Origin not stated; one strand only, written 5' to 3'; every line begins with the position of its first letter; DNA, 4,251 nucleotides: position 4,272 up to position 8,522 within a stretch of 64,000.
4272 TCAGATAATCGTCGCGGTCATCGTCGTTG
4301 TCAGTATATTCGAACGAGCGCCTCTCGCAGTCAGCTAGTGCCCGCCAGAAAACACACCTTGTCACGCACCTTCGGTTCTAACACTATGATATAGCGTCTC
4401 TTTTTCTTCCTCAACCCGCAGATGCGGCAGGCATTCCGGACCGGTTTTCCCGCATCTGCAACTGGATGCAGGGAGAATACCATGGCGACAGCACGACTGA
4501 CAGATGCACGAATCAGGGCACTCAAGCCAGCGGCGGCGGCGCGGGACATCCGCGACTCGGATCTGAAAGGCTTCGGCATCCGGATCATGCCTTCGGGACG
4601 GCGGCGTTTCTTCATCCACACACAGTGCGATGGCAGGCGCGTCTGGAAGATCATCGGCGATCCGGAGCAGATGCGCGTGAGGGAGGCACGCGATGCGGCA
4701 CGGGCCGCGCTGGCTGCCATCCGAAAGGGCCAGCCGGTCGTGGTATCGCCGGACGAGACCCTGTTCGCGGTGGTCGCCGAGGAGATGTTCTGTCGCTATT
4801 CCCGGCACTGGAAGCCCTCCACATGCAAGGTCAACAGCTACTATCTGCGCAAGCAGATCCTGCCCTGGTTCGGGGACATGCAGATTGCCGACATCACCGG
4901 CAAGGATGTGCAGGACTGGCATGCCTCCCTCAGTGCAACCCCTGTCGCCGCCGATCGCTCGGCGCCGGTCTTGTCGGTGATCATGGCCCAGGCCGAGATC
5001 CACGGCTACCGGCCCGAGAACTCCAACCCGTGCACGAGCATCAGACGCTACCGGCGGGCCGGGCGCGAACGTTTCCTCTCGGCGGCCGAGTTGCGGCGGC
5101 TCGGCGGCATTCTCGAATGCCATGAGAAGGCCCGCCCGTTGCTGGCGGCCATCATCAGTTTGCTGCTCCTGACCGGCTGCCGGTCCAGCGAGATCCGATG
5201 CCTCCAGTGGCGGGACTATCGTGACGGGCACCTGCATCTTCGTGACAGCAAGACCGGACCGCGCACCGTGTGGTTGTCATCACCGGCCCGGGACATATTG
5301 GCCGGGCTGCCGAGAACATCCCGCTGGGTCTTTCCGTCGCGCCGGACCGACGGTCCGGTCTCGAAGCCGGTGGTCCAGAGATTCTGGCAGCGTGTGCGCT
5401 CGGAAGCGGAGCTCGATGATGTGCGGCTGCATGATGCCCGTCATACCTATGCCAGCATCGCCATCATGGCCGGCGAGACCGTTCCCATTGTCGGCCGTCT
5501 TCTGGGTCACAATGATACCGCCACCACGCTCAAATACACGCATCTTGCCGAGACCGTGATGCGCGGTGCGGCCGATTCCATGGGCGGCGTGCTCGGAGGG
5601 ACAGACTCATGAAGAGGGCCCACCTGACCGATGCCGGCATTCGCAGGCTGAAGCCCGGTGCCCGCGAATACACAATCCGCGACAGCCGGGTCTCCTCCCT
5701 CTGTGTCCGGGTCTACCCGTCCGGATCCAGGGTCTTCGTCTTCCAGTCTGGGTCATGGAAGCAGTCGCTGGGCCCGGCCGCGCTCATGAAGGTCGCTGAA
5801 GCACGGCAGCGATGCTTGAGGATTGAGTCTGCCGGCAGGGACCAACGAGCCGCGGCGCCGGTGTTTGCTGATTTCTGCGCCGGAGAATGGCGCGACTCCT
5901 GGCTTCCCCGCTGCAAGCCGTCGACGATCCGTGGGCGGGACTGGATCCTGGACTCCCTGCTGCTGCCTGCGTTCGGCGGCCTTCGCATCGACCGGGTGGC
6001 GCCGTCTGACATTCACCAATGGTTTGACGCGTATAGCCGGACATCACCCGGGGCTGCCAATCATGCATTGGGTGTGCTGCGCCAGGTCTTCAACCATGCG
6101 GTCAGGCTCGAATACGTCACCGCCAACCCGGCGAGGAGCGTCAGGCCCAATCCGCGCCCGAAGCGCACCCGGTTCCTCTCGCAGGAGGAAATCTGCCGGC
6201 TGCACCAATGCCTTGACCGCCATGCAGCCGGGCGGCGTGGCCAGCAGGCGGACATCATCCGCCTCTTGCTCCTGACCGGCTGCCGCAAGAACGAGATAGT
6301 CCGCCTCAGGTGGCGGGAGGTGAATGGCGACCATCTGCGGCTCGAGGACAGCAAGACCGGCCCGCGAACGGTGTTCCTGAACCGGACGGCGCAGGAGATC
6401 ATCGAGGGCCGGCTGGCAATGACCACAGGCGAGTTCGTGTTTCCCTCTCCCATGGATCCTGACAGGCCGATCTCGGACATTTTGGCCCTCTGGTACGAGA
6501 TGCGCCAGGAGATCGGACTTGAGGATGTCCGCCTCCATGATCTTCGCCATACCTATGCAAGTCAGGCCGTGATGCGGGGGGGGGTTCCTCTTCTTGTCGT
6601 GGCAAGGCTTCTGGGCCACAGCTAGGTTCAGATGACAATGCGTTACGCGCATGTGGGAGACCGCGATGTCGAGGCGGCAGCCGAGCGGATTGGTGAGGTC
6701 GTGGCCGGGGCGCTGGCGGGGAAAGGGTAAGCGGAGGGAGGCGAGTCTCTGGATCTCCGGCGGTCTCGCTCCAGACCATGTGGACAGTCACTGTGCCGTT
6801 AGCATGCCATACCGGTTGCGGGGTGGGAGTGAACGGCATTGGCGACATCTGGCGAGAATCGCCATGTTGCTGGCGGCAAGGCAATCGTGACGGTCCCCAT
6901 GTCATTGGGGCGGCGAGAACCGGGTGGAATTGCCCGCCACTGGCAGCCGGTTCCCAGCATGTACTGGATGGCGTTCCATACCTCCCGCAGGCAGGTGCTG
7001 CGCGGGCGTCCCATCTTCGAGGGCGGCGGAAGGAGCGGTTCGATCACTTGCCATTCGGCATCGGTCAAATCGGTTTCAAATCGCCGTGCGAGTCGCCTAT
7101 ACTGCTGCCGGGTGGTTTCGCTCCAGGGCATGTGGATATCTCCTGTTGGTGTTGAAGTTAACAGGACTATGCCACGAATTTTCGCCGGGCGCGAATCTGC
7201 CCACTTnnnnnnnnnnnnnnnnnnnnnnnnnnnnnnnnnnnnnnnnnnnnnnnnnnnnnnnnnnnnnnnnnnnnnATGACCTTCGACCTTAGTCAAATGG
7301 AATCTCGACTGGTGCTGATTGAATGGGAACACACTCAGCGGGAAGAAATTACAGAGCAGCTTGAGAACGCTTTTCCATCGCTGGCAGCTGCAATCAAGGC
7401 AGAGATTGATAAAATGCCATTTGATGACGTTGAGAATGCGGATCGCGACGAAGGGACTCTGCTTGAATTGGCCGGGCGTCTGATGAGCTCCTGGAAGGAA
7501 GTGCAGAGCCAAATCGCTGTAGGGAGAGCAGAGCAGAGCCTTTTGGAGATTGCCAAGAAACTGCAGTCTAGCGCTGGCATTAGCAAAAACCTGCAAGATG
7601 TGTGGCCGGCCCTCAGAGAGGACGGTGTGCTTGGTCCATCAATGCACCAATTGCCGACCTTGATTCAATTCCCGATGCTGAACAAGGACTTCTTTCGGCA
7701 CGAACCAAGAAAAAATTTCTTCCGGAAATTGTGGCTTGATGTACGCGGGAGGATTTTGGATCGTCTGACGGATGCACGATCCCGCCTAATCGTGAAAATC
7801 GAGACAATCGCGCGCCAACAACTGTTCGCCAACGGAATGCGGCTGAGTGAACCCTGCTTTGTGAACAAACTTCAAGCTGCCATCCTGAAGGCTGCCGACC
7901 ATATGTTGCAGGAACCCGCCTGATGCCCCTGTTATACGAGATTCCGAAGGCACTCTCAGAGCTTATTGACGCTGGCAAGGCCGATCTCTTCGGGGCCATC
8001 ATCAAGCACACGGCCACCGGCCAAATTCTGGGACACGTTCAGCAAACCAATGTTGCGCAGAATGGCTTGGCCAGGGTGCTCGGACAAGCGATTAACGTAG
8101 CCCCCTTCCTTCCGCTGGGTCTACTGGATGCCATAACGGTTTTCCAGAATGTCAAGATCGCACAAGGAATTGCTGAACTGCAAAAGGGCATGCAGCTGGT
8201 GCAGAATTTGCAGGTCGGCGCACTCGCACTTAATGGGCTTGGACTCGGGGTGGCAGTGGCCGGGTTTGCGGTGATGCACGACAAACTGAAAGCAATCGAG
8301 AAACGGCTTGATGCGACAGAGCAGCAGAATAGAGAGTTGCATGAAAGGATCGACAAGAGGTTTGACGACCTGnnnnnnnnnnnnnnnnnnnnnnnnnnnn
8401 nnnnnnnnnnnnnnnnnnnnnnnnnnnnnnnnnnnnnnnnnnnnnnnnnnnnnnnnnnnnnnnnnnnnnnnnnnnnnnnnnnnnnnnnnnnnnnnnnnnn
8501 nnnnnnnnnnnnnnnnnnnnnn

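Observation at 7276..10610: Lower-GC islet: overlapping two-gene operon of unknown function, convergent with a coiled-coil NYN RNase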

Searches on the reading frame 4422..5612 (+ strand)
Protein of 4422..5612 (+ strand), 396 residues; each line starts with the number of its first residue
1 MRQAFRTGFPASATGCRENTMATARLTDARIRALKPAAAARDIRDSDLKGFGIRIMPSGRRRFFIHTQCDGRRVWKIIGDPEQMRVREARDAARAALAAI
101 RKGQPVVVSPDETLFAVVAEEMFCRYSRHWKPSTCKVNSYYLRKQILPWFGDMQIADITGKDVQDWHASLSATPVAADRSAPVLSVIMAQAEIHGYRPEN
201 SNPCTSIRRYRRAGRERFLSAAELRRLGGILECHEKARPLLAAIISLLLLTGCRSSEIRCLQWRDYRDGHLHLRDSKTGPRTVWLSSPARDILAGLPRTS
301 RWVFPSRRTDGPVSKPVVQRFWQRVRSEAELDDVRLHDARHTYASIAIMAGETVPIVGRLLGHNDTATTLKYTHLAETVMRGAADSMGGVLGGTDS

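Call 52: search_protein_families(library=pfam, proteins=[window:4422-5612:+], max_evalue=0.001)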
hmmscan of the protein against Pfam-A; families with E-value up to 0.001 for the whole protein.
window:4422-5612:+ (396 aa): 4 families
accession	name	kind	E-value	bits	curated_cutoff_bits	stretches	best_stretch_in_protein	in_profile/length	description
PF00589.27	Phage_integrase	-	2.5e-18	66.9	27.1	1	219-377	3-170/172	Phage integrase family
PF14659.12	Phage_int_SAM_3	-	1.5e-10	41.6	22.6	1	125-170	12-57/58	Phage integrase, N-terminal SAM-like domain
PF13356.12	Arm-DNA-bind_3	-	1.7e-10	41.3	27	1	26-104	1-74/83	Arm DNA-binding domain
PF22022.2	Phage_int_M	-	1.4e-06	28.9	27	1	115-200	1-88/96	Phage integrase central domain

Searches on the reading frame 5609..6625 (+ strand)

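Call 52: search_protein_families(library=pfam, proteins=[window:5609-6625:+], max_evalue=0.001)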
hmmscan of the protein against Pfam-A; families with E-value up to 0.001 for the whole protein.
window:5609-6625:+ (338 aa): 4 families
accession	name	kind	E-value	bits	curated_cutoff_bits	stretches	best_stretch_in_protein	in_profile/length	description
PF00589.27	Phage_integrase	-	2.6e-15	57.1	27.1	1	189-338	2-157/172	Phage integrase family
PF22022.2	Phage_int_M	-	2.9e-08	34.3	27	1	90-179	4-94/96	Phage integrase central domain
PF13356.12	Arm-DNA-bind_3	-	9.3e-06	26.1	27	1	6-72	1-66/83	Arm DNA-binding domain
PF14659.12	Phage_int_SAM_3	-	3.8e-05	24.3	22.6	1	95-139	10-54/58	Phage integrase, N-terminal SAM-like domain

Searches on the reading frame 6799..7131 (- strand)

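Call 52: search_protein_families(library=pfam, proteins=[window:6799-7131:-], max_evalue=0.001)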
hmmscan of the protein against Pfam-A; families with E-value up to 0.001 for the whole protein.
window:6799-7131:- (110 aa): 1 family
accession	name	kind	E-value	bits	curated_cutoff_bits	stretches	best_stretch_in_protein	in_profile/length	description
PF13340.11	DUF4096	-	1.1e-17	64.4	34.3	1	22-71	1-52/76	Putative transposase of IS4/5 family (DUF4096)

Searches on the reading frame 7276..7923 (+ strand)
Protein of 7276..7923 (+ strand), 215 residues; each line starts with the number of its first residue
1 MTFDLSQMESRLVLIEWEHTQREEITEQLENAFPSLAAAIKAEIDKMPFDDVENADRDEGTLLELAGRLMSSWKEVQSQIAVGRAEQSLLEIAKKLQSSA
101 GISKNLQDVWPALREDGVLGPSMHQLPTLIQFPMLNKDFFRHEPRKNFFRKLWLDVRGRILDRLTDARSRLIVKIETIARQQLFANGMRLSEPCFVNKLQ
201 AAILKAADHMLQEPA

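Call 3: search_protein_families(library=pfam, proteins=[window:7276-7923:+], max_evalue=1)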
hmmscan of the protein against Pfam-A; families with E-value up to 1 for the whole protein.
window:7276-7923:+ (215 aa): 0 families

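Call 4: search_protein_families(library=padloc, proteins=[window:7276-7923:+], max_evalue=1)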
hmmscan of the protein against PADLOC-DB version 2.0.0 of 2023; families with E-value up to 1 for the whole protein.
window:7276-7923:+ (215 aa): 1 family
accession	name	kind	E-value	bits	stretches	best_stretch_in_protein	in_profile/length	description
PDLC01255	Cas8c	-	0.024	11.5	1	5-72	294-361/527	CAS-I-C; effector_LS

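Call 5: search_protein_families(library=ncbifam, proteins=[window:7276-7923:+], max_evalue=1)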
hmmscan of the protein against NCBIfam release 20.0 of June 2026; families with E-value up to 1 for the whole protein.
window:7276-7923:+ (215 aa): 0 families

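Call 7: find_homologous_proteins(query=window:7276-7923:+)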
Query window:7276-7923:+ (215 aa): 4 proteins with E <= 0.001 among 717 candidates.
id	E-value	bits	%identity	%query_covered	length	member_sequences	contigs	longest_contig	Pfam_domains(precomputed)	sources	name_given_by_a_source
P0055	3.0e-135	466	100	100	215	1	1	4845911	-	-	-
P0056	7.0e-104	364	77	100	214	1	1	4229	-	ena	-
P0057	7.9e-81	289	62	99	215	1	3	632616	-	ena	-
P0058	2.1e-79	284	64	99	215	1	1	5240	-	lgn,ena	-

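Call 21: search_protein_families(library=padloc, alignment_id=A2, max_evalue=0.1)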
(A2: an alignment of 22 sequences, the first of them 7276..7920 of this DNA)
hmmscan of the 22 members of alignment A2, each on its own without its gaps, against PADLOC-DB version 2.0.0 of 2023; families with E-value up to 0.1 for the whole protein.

A. member 1, window:7276-7920:+ (215 aa): 1 family
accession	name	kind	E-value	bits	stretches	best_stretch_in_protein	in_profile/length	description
PDLC01255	Cas8c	-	0.024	11.5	1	5-72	294-361/527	CAS-I-C; effector_LS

B. families by the number of members that match (of 22 scanned): 4 families
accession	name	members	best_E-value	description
PDLC01255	Cas8c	2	0.022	CAS-I-C; effector_LS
PDLC00059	DruK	1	0.0057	PD-(D/E)XK nuclease superfamily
PDLC03842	LeoB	1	0.0097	-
PDLC00006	DruC1|DruC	1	0.032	Unknown function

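Call 22: search_protein_families(library=pfam, alignment_id=A2, max_evalue=0.1)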
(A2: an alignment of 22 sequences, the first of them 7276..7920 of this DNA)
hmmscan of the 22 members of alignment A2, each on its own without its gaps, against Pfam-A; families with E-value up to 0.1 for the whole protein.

A. member 1, window:7276-7920:+ (215 aa): 0 families

B. families by the number of members that match (of 22 scanned): 8 families
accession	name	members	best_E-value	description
PF20926.3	Htt_N-HEAT_1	1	0.024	Huntingtin, N-terminal HEAT 1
PF13579.12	Glyco_trans_4_4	1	0.031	Glycosyl transferase 4-like domain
PF18178.6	Cap17-like_N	1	0.032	ATP nucleosidase Cap17-like, N-terminal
PF05192.23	MutS_III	1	0.037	MutS domain III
PF16180.10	RelB_leu_zip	1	0.045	RelB leucine zipper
PF19955.5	EAD1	1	0.049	Effector-associated domain 1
PF20003.4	fvmX5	1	0.066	FtsH ternary system domain X5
PF24432.1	DUF7555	1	0.082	Family of unknown function (DUF7555)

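Call 25: search_solved_structures(query=A2, max_evalue=1)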
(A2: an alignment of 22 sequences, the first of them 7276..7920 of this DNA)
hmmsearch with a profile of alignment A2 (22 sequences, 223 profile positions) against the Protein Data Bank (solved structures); distinct sequences matched with E-value up to 1: 4.
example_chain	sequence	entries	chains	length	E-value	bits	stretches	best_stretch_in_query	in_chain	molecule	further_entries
9dbd_A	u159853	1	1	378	0.0017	21.4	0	33-75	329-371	Tet4 Variant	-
9dbf_A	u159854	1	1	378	0.0017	21.3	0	33-75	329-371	Tet4 Variant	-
4l8i_A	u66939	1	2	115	0.074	16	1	22-94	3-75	RSV epitope scaffold FFL_005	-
8d08_A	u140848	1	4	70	0.83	12.6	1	49-97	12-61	HALC4_135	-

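Call 38: find_encoding_contigs(protein=P0056, flank=6000, max_places=2)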
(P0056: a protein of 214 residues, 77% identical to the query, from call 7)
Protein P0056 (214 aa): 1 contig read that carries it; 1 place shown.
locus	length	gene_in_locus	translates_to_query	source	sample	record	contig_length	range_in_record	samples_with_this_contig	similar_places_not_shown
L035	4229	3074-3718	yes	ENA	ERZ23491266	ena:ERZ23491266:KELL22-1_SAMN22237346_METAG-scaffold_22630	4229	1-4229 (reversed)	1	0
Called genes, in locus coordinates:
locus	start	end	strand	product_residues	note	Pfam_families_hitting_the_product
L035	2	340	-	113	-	?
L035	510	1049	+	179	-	PF05901:Excalibur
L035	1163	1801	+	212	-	PF20347:DUF6642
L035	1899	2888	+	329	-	PF14088:DUF4268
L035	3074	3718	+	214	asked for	-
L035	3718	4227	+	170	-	?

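Call 40: predict_structure(alignment_id=A4)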
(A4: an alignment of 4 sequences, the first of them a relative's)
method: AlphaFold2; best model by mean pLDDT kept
length: 215 residues; sequences in the alignment: 4
mean_pLDDT: 47.1   pTM: 0.26
mean pLDDT of the five models: 47.1, 46.3, 44.9, 43.3, 42.0
residues with pLDDT >= 90: 0; 70-90: 0; 50-70: 98; < 50: 117
segments of 3 or more residues with pLDDT < 50: 1-19, 21-26, 28-30, 91-161, 190-192, 210-215
pLDDT, mean of each block of 10 residues (from residue 1): 34 45 48 54 59 51 54 55 51 42 38 38 31 32 42 44 54 58 55 53 54 42
secondary structure, 60 per line:
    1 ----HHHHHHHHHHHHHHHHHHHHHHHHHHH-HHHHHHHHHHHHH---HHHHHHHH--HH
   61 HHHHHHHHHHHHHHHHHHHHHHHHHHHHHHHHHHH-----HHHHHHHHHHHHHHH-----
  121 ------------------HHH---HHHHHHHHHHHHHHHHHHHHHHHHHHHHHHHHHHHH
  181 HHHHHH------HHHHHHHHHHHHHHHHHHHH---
elements in order: H5-31 H33-45 H49-56 H59-95 H101-115 H145-186 H193-212

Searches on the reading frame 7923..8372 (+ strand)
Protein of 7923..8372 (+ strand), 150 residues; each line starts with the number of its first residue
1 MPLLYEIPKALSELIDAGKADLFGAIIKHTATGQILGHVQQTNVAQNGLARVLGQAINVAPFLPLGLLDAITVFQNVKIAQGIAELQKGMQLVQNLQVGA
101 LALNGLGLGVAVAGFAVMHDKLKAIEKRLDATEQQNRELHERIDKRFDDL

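Call 77: search_solved_structures(query=A8, max_evalue=10, show_alignments=3)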
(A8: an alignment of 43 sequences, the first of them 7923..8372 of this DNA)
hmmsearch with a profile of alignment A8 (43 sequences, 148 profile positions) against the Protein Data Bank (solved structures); distinct sequences matched with E-value up to 10: 25.
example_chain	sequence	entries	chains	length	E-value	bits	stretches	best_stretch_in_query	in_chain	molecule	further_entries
6zie_A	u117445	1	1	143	0.0058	19.5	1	66-136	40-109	CMPX-383B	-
3jqh_A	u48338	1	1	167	0.0084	19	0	116-146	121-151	C-type lectin domain family 4 member M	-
6zl1_C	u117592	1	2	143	0.025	17.4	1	66-136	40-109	CMPX-383B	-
6lea_C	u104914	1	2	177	0.17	14.7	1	63-97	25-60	Uncharacterized protein HP_1076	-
3k1i_C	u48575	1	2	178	0.17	14.7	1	62-97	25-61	Putative uncharacterized protein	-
3k1h_A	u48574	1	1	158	0.4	13.5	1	70-97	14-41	Putative uncharacterized protein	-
9jht_A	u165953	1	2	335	0.51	13.2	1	91-138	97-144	JukB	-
3hro_A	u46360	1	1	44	0.56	13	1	105-140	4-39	Transient receptor potential (TRP) channel subfamily P member 2 (TRPP2), also called Polyc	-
2c2j_A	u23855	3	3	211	0.83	12.5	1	57-97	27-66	DNA-BINDING STRESS RESPONSE PROTEIN | DNA-BINDING STRESS RESPONSE PROTEIN, DPS FAMILY | DNA protection during starvation protein 2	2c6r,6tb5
6tgt_A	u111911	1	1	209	0.89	12.4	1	57-97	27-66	DNA protection during starvation protein 2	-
5app_A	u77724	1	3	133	0.91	12.3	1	112-140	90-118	General control protein GCN4,GENERAL CONTROL PROTEIN GCN4, OUTER MEMBRANE PROTEIN 100,Gene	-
4xtr_A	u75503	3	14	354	1.4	11.7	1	14-91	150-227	ATPase GET3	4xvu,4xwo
2woj_A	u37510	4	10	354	1.5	11.7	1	14-91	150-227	ATPASE GET3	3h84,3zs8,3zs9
4pwx_A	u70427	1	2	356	1.5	11.7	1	14-91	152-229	ATPase GET3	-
3sja_A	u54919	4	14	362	1.5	11.6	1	14-91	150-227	ATPase GET3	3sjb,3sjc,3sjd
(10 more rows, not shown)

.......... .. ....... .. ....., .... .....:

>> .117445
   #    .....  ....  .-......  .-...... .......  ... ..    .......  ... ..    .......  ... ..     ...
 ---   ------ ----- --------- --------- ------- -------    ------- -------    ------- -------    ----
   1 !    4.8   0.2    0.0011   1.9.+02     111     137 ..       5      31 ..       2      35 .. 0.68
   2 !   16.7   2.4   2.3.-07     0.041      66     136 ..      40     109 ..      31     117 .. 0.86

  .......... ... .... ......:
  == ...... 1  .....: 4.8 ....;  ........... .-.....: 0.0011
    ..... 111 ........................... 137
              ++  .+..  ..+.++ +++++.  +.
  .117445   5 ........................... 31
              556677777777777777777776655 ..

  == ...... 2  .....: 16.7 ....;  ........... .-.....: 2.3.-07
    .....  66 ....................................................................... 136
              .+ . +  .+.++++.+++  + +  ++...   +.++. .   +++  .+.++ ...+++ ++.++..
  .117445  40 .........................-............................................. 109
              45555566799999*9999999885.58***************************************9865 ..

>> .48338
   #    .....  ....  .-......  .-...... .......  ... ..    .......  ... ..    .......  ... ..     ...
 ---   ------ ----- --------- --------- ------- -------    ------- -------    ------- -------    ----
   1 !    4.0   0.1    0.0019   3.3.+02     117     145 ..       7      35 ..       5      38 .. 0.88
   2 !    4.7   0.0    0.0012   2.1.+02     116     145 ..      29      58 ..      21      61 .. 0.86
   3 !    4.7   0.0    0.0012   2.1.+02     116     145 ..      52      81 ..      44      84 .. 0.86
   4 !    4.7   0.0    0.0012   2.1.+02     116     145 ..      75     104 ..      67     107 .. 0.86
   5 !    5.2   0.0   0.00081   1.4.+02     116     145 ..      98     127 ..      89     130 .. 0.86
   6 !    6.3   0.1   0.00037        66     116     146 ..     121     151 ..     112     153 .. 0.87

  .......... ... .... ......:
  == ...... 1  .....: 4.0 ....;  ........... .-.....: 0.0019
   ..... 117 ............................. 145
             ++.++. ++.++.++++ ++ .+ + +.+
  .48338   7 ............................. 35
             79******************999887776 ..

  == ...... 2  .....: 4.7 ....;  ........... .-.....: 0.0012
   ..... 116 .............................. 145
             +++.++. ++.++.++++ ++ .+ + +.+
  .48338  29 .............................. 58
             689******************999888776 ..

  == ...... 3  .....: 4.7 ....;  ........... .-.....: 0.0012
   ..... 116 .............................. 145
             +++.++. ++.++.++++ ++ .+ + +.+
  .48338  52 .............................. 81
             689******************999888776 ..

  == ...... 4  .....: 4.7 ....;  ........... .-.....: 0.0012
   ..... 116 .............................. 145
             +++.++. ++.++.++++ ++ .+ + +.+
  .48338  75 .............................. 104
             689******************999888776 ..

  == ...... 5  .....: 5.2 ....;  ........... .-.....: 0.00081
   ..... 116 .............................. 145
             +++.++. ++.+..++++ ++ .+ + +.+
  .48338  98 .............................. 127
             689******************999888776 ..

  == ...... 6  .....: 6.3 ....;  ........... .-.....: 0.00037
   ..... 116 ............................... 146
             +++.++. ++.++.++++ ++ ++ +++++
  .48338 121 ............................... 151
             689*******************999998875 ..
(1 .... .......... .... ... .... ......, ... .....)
